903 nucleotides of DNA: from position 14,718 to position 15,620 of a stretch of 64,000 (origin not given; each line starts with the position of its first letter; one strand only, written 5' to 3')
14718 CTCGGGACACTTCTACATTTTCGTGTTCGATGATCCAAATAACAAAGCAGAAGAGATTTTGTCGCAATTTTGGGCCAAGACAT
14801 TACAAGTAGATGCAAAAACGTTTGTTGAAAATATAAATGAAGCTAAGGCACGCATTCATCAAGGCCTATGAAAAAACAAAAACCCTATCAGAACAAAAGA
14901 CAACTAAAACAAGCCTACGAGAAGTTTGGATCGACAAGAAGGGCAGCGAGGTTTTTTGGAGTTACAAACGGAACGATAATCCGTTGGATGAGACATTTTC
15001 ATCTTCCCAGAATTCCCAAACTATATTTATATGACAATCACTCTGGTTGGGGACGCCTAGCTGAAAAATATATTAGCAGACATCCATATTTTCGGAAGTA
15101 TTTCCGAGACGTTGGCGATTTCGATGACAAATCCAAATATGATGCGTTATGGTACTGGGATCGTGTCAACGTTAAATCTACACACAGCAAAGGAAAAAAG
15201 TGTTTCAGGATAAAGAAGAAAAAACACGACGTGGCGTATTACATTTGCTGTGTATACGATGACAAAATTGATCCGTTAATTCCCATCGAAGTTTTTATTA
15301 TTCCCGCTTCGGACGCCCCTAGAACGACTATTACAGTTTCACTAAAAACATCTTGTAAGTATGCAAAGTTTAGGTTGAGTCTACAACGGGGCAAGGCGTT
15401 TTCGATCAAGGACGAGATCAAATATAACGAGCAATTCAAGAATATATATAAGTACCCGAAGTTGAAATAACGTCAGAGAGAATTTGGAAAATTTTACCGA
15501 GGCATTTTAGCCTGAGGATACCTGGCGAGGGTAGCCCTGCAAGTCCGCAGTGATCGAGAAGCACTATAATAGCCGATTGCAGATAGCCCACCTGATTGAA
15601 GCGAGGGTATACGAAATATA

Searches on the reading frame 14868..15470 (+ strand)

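Call 87: search_protein_families(library=pfam, proteins=[window:14868-15470:+], max_evalue=0.001)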
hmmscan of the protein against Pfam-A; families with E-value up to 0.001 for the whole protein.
window:14868-15470:+ (200 aa): 1 family
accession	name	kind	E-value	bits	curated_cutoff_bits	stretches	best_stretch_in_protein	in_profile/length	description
PF18024.7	HTH_50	-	3.1e-07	30.4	27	1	10-45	13-48/50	Helix-turn-helix domain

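Call 101: search_protein_families(library=padloc, proteins=[window:14868-15470:+], max_evalue=0.00001)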
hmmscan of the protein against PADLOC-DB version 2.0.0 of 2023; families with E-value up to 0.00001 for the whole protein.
window:14868-15470:+ (200 aa): 0 families
